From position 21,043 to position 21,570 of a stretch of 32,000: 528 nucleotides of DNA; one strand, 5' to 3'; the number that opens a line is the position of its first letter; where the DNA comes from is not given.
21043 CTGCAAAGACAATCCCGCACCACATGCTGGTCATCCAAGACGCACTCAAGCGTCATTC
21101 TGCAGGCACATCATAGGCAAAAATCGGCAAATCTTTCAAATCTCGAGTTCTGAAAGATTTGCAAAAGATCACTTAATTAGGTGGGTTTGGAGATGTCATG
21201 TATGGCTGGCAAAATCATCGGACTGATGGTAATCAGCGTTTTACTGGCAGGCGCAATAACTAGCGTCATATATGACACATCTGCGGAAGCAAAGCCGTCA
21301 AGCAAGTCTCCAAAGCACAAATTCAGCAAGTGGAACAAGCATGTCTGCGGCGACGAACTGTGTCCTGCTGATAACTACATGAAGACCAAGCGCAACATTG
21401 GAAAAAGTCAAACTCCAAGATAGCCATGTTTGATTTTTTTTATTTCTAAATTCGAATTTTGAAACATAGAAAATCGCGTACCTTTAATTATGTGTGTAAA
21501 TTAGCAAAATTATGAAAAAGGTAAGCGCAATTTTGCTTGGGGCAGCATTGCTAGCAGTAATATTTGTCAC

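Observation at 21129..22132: Trio of paralogous small secreted proteins with an invariant VCGDELC (CX4C) motif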

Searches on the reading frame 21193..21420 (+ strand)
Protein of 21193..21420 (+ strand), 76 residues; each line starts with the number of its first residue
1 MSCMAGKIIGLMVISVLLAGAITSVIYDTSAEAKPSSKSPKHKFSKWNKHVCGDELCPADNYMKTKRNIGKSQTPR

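Call 5: search_protein_families(library=pfam, proteins=[window:21193-21420:+], max_evalue=10)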
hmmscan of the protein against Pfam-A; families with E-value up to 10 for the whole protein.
seq(76 aa): 0 families

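Call 6: search_protein_families(library=ncbifam, proteins=[window:21193-21420:+], max_evalue=10)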
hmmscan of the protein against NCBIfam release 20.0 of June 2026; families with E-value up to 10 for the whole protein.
seq(76 aa): 0 families

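Call 8: find_homologous_proteins(query=A1, max_evalue=0.01)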
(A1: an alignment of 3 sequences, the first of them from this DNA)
Query A1 (3 sequences) (76 aa, profile of the alignment): 80 proteins with E <= 0.01 among 372 candidates.
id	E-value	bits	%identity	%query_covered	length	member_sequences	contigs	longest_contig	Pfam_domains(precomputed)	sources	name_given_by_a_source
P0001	1.2e-33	132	26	66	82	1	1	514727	-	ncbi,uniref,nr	ncbi:hypothetical protein [Candidatus Nitrosotenuis cloacae]|uniref:hypothetical protein n=1 Tax=Can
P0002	3.0e-33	131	43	53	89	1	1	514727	-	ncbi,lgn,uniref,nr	ncbi:hypothetical protein [Candidatus Nitrosotenuis cloacae]|uniref:hypothetical protein n=1 Tax=Can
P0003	6.1e-33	130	32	67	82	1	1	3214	-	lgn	-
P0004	3.8e-32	128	32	67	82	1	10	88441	-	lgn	-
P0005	7.1e-32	127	28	66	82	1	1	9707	-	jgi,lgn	-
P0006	1.9e-31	125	32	67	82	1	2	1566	-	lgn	-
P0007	2.1e-26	109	38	62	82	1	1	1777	-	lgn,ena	-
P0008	6.6e-26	108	100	96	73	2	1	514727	-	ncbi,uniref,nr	ncbi:hypothetical protein [Candidatus Nitrosotenuis cloacae]|uniref:hypothetical protein n=1 Tax=Can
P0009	2.2e-25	106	38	61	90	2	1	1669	-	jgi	jgi:hypothetical protein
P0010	1.5e-24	103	30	67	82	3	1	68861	-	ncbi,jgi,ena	-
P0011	2.7e-24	102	37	62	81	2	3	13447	-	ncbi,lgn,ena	-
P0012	5.2e-24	102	25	87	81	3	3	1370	-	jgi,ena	jgi:hypothetical protein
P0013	3.0e-23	99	38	64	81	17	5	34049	-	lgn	-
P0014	4.2e-22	95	30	87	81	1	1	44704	-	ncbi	ncbi:MAG: hypothetical protein ACT4OD_01465 [Candidatus Nitrosotenuis sp.]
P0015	2.3e-21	93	36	62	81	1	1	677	-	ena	-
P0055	6.4e-14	69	43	80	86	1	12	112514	-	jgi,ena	jgi:hypothetical protein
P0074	1.2e-7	49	38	76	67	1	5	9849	-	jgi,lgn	jgi:hypothetical protein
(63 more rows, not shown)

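Call 15: find_related_loci(query=A1, collection=genome_contigs, flank=6000)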
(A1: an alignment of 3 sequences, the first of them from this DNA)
Query A1 (76 aa) in genome_contigs; peptide patterns used: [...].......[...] (x = any residue, [..] = any of these).
9 stretches matched a pattern; 7 encode a relative of the query (tblastn E <= 1e-3); 6 distinct loci.
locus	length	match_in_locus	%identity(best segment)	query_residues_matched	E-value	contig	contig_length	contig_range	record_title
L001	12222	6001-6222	55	4-76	5e-25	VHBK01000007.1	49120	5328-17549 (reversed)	MAG: Thaumarchaeota archaeon isolate M_DeepCast_65m_m1_070 M_DeepCast_65m_m1_070_Ga0194120_10001151, whole genome shotgu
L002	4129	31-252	51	3-76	1e-22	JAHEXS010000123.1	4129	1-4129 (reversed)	MAG: Candidatus Nitrosotenuis sp. isolate nzgw11 NODE_56404_length_4130_cov_3.254428, whole genome shotgun sequence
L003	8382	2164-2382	49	4-76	1e-20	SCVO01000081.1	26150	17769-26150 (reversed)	MAG: Candidatus Nitrosotenuis sp. isolate GW928_bin.17 GW928_bin.17-26683, whole genome shotgun sequence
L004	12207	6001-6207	58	4-70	1e-19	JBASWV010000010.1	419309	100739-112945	MAG: Candidatus Nitrosotenuis sp. isolate MFD03231_ilm_asm_bin23 k127_149606, whole genome shotgun sequence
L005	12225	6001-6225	48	4-76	7e-17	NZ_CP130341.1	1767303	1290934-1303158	Candidatus Nitrosotenuis chungbukensis strain MY2 chromosome, complete genome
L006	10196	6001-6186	51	4-64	6e-12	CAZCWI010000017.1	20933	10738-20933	MAG TPA_asm: uncultured Candidatus Nitrosotenuis sp. isolate binchicken_co125_1171 genome assembly, contig: NODE_5085_le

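Call 20: search_protein_representatives(alignment_id=A2)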
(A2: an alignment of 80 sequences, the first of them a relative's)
Query: 80 sequences, 79 profile positions. Proteins with E-value up to 0.001 (for the whole library): 130; up to 1e-10: 18; up to 1e-30: 0. The best 130 are listed.
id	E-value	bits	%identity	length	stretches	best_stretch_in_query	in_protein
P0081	5.5e-24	99.8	-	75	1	1-76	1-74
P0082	2.6e-23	97.7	-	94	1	2-78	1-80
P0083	4.1e-22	93.9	-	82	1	1-77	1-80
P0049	5.9e-22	93.3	-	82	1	1-74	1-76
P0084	1.3e-21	92.2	-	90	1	1-75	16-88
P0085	1.5e-21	92.1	-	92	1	2-78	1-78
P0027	1.1e-19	86.1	-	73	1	1-75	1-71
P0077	2.3e-19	85.0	-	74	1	1-76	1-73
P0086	5.5e-17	77.4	-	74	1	1-73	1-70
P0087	5.2e-16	74.3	-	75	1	1-73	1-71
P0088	3.1e-13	65.4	-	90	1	2-78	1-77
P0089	1.6e-12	63.1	-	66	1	2-66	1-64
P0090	2.0e-12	62.8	-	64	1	2-66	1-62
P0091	9.3e-12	60.7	-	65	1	4-64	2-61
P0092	2.3e-11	59.4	-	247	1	1-70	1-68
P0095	1.0e-10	57.3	-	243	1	1-71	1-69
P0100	1.5e-09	53.6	-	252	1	1-61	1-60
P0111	1.1e-07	47.6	-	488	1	2-65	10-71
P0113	1.6e-07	47.1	-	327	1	4-64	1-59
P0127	1.3e-06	44.2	-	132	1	1-76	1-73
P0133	3.0e-06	43.0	-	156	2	2-68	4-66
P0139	9.6e-06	41.4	-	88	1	5-65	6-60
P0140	1.2e-05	41.1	-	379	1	1-63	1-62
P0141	1.2e-05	41.1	-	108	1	2-76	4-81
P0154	6.1e-05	38.8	-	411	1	1-60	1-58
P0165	1.2e-04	37.9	-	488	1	8-62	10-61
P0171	1.8e-04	37.3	-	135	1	1-71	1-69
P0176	2.2e-04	37.0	-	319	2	3-67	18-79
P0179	2.3e-04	36.9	-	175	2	10-65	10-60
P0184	3.1e-04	36.6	-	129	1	1-76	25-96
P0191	5.0e-04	35.9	-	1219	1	7-70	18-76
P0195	5.8e-04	35.7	-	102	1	3-75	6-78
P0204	8.5e-04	35.1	-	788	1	7-64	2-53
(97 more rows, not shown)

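Call 23: predict_structure(alignment_id=A2)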
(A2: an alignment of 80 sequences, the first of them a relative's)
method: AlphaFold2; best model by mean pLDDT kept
length: 82 residues; sequences in the alignment: 80
mean_pLDDT: 60.4   pTM: 0.30
mean pLDDT of the five models: 60.4, 60.1, 59.2, 58.3, 57.6
residues with pLDDT >= 90: 4; 70-90: 18; 50-70: 36; < 50: 24
segments of 3 or more residues with pLDDT < 50: 29-46
pLDDT, mean of each block of 10 residues (from residue 1): 78 89 62 47 49 54 58 51 42
secondary structure, 60 per line:
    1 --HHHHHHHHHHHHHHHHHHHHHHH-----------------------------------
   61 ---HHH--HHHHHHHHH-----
elements in order: H3-25 H69-77

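Call 25: list_cluster_members(proteins=[P0092, P0095, P0100, P0111, P0113, P0140, P0154, P0165, P0191, P0204])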
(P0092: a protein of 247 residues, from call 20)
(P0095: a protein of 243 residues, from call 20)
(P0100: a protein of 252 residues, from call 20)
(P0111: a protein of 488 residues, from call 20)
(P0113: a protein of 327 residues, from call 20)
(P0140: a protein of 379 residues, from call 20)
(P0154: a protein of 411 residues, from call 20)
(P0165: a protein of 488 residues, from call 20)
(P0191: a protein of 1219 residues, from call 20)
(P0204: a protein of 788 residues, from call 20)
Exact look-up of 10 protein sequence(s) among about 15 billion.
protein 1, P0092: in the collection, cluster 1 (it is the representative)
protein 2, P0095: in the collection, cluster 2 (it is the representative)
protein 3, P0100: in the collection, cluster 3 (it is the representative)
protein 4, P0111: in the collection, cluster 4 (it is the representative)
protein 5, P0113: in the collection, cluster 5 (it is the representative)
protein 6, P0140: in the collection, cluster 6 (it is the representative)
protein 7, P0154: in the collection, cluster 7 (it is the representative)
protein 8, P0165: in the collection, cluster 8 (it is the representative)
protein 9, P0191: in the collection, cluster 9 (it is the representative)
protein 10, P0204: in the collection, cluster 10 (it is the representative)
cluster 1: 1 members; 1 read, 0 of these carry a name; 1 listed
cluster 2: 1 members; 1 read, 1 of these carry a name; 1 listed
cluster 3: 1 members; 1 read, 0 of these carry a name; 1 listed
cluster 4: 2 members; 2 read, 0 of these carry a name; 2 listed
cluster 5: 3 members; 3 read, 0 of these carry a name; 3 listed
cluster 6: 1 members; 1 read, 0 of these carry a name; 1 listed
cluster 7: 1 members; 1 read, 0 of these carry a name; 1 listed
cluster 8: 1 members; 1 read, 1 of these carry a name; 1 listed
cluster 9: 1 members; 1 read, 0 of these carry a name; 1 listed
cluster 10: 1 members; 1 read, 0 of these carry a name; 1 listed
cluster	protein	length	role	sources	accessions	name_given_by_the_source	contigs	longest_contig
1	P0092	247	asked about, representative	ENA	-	-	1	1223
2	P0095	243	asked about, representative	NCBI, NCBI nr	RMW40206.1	MAG: hypothetical protein EA446_00465 [Nitrosopumilus sp.]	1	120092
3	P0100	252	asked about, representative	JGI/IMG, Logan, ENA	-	-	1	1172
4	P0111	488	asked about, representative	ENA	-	-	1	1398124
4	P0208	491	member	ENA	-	-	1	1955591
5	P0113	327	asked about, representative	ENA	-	-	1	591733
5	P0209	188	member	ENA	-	-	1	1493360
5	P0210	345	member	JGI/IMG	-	-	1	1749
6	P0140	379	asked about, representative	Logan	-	-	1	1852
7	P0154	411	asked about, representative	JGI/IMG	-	-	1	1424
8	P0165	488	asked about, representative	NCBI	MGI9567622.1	MAG: DUF7482 domain-containing protein, partial [Nitrosopumilus sp.]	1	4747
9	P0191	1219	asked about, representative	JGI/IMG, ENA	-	-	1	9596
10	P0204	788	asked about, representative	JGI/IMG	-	-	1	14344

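Call 26: search_protein_families(library=pfam, proteins=[P0092, P0095, P0100, P0111, P0113, P0140, P0154, P0165, P0191, P0204], max_evalue=0.01)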
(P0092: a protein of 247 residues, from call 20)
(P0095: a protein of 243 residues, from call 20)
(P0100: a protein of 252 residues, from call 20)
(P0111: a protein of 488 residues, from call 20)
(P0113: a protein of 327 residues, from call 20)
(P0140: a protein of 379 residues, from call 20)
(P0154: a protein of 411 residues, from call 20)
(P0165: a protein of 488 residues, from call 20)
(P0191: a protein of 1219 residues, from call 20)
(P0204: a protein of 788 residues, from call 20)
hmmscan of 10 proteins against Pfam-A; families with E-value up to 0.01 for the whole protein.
P0092 (247 aa): 1 family
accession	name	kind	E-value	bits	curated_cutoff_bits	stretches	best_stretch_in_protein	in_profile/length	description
PF22922.2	GAF_NLP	-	0.0083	16.1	24.1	0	81-158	6-86/175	NLP protein GAF domain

P0095 (243 aa): 0 families

P0100 (252 aa): 3 families
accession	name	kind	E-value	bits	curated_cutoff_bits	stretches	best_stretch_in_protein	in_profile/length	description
PF00050.26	Kazal_1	-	1.8e-08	34.7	21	1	74-113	6-31/49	Kazal-type serine protease inhibitor domain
PF07648.20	Kazal_2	-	0.00017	22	22.8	1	77-113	4-48/48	Kazal-type serine protease inhibitor domain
PF21287.3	Kazal_CFAI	-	0.0046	17.7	27.7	0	79-102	7-30/46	Complement factor I, KAZAL domain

P0111 (488 aa): 5 families
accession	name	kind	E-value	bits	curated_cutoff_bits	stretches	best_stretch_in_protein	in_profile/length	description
PF00050.26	Kazal_1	-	3e-18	66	21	2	138-164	6-31/49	Kazal-type serine protease inhibitor domain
PF07648.20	Kazal_2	-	2.7e-11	43.8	22.8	2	97-123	6-33/48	Kazal-type serine protease inhibitor domain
PF00753.33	Lactamase_B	-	1.2e-09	38.9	22.7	1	227-394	8-196/196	Metallo-beta-lactamase superfamily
PF21287.3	Kazal_CFAI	-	2.8e-07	31.2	27.7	0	141-164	7-30/46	Complement factor I, KAZAL domain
PF19583.5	ODP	-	0.0048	17.2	27.2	1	230-354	9-137/194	ODP family beta lactamase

P0113 (327 aa): 1 family
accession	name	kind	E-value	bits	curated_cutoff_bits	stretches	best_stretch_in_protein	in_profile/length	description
PF06884.16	DUF1264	-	2.7e-19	69.8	25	1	213-319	25-135/171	Protein of unknown function (DUF1264)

P0140 (379 aa): 1 family
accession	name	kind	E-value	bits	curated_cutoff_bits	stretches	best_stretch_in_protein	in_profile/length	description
PF00753.33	Lactamase_B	-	4.1e-06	27.3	22.7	1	121-261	9-172/196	Metallo-beta-lactamase superfamily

P0154 (411 aa): 3 families
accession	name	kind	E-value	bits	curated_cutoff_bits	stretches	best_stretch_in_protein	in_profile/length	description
PF00753.33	Lactamase_B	-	3.7e-11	43.8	22.7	1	152-324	6-161/196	Metallo-beta-lactamase superfamily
PF12706.13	Lactamase_B_2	-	6.2e-10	39.4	27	1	183-382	27-200/200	Beta-lactamase superfamily domain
PF23023.1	Anti-Pycsar_Apyc1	-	0.00037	20.5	50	1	156-317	24-171/250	Anti-Pycsar protein Apyc1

P0165 (488 aa): 1 family
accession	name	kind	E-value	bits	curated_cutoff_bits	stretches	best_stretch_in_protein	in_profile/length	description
PF24298.1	DUF7482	-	3.7e-104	348.4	27.5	2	105-375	1-255/257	Domain of unknown function (DUF7482)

P0191 (1219 aa): 3 families
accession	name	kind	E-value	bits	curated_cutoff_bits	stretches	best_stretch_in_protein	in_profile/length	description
PF11617.13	Cu-binding_MopE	-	1.2e-30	105.8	27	3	1074-1102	1-28/30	Putative metal-binding motif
PF18884.5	TSP3_bac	-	4.3e-27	94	25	4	782-801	1-20/22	Bacterial TSP3 repeat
PF02412.23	TSP_3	-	1e-07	31.9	25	1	226-250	12-36/36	Thrombospondin type 3 repeat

P0204 (788 aa): 0 families

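Call 27: search_protein_families(library=ncbifam, proteins=[P0092, P0095, P0100, P0111, P0113, P0140, P0154, P0165, P0191, P0204], max_evalue=0.01)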
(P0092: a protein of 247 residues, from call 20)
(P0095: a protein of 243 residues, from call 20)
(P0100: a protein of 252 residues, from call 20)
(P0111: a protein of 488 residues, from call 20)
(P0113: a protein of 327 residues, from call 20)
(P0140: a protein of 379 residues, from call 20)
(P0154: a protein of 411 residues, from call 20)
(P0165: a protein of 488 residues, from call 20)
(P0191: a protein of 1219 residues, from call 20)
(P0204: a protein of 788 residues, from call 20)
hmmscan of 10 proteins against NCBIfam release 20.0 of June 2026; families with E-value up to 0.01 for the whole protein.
P0092 (247 aa): 0 families

P0095 (243 aa): 2 families
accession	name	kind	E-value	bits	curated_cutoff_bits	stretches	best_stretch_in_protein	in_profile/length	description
NF038329.2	gly_rich_SclB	equivalog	4.2e-05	22.6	325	1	85-223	60-199/442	LPXTG-anchored collagen-like adhesin Scl2/SclB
NF038330.1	adhesin_SclA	exception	6.8e-05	22.7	400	1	79-223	39-187/405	LPXTG-anchored collagen-like adhesin Scl1/SclA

P0100 (252 aa): 0 families

P0111 (488 aa): 37 families (the best 25 are shown)
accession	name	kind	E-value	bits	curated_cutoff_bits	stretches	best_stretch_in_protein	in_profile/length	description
NF033088.2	bla_subclass_B1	equivalog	3.9e-16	59.3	200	1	226-347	32-153/217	subclass B1 metallo-beta-lactamase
NF012229.1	bla_class_B_core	domain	1e-13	51.7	100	1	224-342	15-138/139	metallo-beta-lactamase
TIGR04559.1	SoxH_rel_PQQ_2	hypoth_equivalog_domain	4.4e-12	46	280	1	231-356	36-180/283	quinoprotein relay system zinc metallohydrolase 2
NF012146.1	blaB-IND-MUS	exception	1.7e-11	44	270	1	227-347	51-171/237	BlaB/IND/MUS family subclass B1 metallo-beta-lactamase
NF000453.2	blaPEDO-3_fam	exception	1.1e-09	38.2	400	1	227-349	50-172/237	PEDO-3 family subclass B1 metallo-beta-lactamase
NF000322.2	blaCcrA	exception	5.1e-09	36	550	1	245-418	76-246/249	CfiA family subclass B1 metallo-beta-lactamase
NF000450.2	bla-B1-FLAV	exception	5.5e-09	35.8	450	1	226-348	52-174/242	subclass B1 metallo-beta-lactamase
NF000442.2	blaTUS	exception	8.6e-09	35.2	550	1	225-347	49-171/248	TUS family subclass B1 metallo-beta-lactamase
NF012137.0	bla_xUS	exception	9.6e-09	35.1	400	1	226-348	50-172/246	MUS/TUS/MOC family subclass B1 metallo-beta-lactamase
NF033107.1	blaB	exception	1e-08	35.2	500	1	220-348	43-174/247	BlaB family subclass B1 metallo-beta-lactamase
TIGR04558.1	SoxH_rel_PQQ_1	hypoth_equivalog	1.4e-08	34.2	300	1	228-296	37-106/285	quinoprotein relay system zinc metallohydrolase 1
NF041441.1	blaCIM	exception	2.9e-08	33.5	490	1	230-400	68-237/250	CIM family subclass B1 metallo-beta-lactamase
NF033574.1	VarG_fam_MBL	equivalog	3.9e-08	32.9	750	1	210-422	77-312/374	VarG family subclass B1-like metallo-beta-lactamase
NF040860.1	blaWUS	exception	5.3e-08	32.4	540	1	227-348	51-172/246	WUS family subclass B1 metallo-beta-lactamase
NF000441.2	blaMUS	exception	7e-08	32.2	540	1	226-347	50-171/246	MUS family subclass B1 metallo-beta-lactamase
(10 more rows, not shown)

P0113 (327 aa): 1 family
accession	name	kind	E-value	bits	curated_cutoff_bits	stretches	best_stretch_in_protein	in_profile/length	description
NF033928.1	alph_xenorhab_A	subfamily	0.00022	20.6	125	1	44-120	235-309/339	alpha-xenorhabdolysin family binary toxin subunit A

P0140 (379 aa): 27 families (the best 25 are shown)
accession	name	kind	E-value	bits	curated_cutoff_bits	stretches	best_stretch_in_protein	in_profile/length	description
NF033088.2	bla_subclass_B1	equivalog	2.1e-16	60.2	200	1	119-290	32-204/217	subclass B1 metallo-beta-lactamase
NF012146.1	blaB-IND-MUS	exception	1.1e-13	51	270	1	119-299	50-230/237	BlaB/IND/MUS family subclass B1 metallo-beta-lactamase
NF033574.1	VarG_fam_MBL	equivalog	2.2e-13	50.1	750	1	103-321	77-319/374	VarG family subclass B1-like metallo-beta-lactamase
TIGR04559.1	SoxH_rel_PQQ_2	hypoth_equivalog_domain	6.3e-11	42.2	280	1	129-315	41-242/283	quinoprotein relay system zinc metallohydrolase 2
NF012229.1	bla_class_B_core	domain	1.1e-10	41.9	100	1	119-234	16-137/139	metallo-beta-lactamase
NF012137.0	bla_xUS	exception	7.3e-09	35.5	400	1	115-298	46-229/246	MUS/TUS/MOC family subclass B1 metallo-beta-lactamase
NF033107.1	blaB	exception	8.7e-09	35.4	500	1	120-312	53-241/247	BlaB family subclass B1 metallo-beta-lactamase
TIGR04558.1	SoxH_rel_PQQ_1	hypoth_equivalog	1.2e-08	34.4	300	1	121-183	37-101/285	quinoprotein relay system zinc metallohydrolase 1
NF000441.2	blaMUS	exception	2.4e-08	33.7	540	1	117-298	48-229/246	MUS family subclass B1 metallo-beta-lactamase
NF040860.1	blaWUS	exception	5.2e-08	32.4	540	1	117-300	48-231/246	WUS family subclass B1 metallo-beta-lactamase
NF000453.2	blaPEDO-3_fam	exception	6.9e-08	32.3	400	1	120-287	50-218/237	PEDO-3 family subclass B1 metallo-beta-lactamase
NF000442.2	blaTUS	exception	2.3e-07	30.5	550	1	114-288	45-220/248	TUS family subclass B1 metallo-beta-lactamase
NF047753.1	blaSPI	exception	2.8e-07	30.4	500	1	114-287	48-222/239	SPI family subclass B1 metallo-beta-lactamase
NF012149.0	blaIND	exception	5e-07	29.4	430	1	117-298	50-231/239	IND family subclass B1 metallo-beta-lactamase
NF041758.1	B1_blaCHM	exception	8.7e-07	28.5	475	1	139-287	83-229/246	CHM family subclass B1 metallo-beta-lactamase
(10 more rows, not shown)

P0154 (411 aa): 15 families
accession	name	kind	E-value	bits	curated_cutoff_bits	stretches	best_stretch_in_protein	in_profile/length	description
NF041257.1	GntH_guanitoxin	equivalog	6.1e-90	301.8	333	1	122-383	1-266/374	guanitoxin biosynthesis MBL fold metallo-hydrolase GntH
NF000801.0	PRK00055.1-3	equivalog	6.3e-14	51.7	252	1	135-303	3-155/307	ribonuclease Z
NF000806.0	PRK00055.2-4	equivalog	1.3e-13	50.8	363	1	137-314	5-178/280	ribonuclease Z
TIGR02651.1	RNase_Z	equivalog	2.5e-13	49.8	292.95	1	139-304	5-151/302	ribonuclease Z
NF041851.1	cyc_nuc_deg_phdiest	equivalog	2.7e-11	43.4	400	1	148-332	15-183/253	cyclic nucleotide-degrading phosphodiesterase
NF002558.0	PRK02126.1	subfamily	8e-08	31.6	315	1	160-248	25-101/345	ribonuclease Z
NF000800.0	PRK00055.1-1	equivalog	2.8e-05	23.3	398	1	162-301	32-151/305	ribonuclease Z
TIGR02649.1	true_RNase_BN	exception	0.00038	19.6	563.7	1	164-226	33-95/304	ribonuclease BN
NF045700.1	AHLLactAttM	equivalog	0.0004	20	390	1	165-206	72-113/257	AttM family quorum-quenching N-acyl homoserine lactonase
NF033105.1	bla_subclass_B3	equivalog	0.0013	18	240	1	143-203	14-78/257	subclass B3 metallo-beta-lactamase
NF047979.1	lactonase_AidB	equivalog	0.0017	17.7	360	1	147-200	55-107/271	AidB family quorum-quenching N-acyl homoserine lactonase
TIGR03307.1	PhnP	equivalog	0.0026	17.1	272.25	0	159-211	43-92/249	phosphonate metabolism protein PhnP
NF040468.1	blaECM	exception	0.0053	16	640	1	104-202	22-125/303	ECM family subclass B3 metallo-beta-lactamase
NF040644.1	blaPAM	exception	0.0062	15.7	615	1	145-203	50-112/287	PAM family subclass B3 metallo-beta-lactamase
NF045699.1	AHLLactAiiA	equivalog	0.0091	15.2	375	0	174-206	83-115/251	quorum-quenching N-acyl homoserine lactonase AiiA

P0165 (488 aa): 0 families

P0191 (1219 aa): 4 families
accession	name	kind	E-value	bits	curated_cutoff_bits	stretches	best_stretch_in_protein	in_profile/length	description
NF047639.1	throspo3_MtsD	equivalog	5.8e-11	41.2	800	2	730-801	457-528/651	cell-cell cohesion protein MtsD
NF033765.2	gliding_CglD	equivalog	3.8e-09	34.9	400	1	728-841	172-299/1124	adventurous gliding motility lipoprotein CglD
NF047638.1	throspo3_MtsC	equivalog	8.3e-07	28.2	350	1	223-305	189-264/428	cell-cell cohesion MYXO-CTERM protein MtsC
NF045500.1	Omp28_seleno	equivalog_domain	1.2e-06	28.1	200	1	225-264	270-309/377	Omp28-related selenoprotein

P0204 (788 aa): 0 families

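Call 34: find_encoding_contigs(protein=P0004, flank=3000, max_places=4)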
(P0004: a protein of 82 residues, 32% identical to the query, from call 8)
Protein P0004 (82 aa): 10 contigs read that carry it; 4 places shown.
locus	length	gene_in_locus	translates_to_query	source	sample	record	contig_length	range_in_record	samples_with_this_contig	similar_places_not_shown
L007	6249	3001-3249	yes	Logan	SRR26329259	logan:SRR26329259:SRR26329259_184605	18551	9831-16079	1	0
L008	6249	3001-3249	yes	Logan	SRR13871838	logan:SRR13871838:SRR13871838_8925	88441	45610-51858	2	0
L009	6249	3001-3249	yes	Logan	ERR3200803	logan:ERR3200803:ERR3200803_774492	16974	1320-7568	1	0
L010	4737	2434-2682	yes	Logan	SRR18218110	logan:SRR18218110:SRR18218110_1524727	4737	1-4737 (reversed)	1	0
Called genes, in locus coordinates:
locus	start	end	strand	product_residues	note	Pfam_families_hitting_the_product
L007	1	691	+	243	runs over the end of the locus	PF02683:DsbD_TM (weak)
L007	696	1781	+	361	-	PF00578:AhpC-TSA, PF08534:Redoxin, PF17991:Thioredoxin_10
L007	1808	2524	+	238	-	-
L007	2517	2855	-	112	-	-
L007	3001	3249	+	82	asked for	-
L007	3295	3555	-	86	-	-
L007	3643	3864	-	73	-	-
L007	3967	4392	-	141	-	PF00293:NUDIX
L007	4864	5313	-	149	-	PF10061:DUF2299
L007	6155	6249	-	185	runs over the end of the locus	PF00347:Ribosomal_L6 (faint)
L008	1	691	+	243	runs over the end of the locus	PF02683:DsbD_TM (weak)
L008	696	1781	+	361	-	PF00578:AhpC-TSA, PF08534:Redoxin, PF17991:Thioredoxin_10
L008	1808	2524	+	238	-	-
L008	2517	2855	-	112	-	-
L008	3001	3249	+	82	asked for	-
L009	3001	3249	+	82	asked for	-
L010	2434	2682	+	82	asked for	-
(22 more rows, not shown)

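Call 35: find_encoding_contigs(protein=P0007, flank=3000, max_places=3)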
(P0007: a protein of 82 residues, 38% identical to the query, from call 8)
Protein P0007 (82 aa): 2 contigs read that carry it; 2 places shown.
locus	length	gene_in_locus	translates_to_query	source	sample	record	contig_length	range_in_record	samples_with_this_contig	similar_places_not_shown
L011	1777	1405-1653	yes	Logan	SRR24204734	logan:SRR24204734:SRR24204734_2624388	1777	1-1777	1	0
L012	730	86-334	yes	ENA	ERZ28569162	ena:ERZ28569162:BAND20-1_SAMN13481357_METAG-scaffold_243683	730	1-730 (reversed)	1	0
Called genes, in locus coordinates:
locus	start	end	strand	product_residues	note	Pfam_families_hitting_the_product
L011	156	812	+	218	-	-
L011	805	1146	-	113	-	-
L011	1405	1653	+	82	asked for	-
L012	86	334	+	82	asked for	-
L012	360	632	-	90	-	-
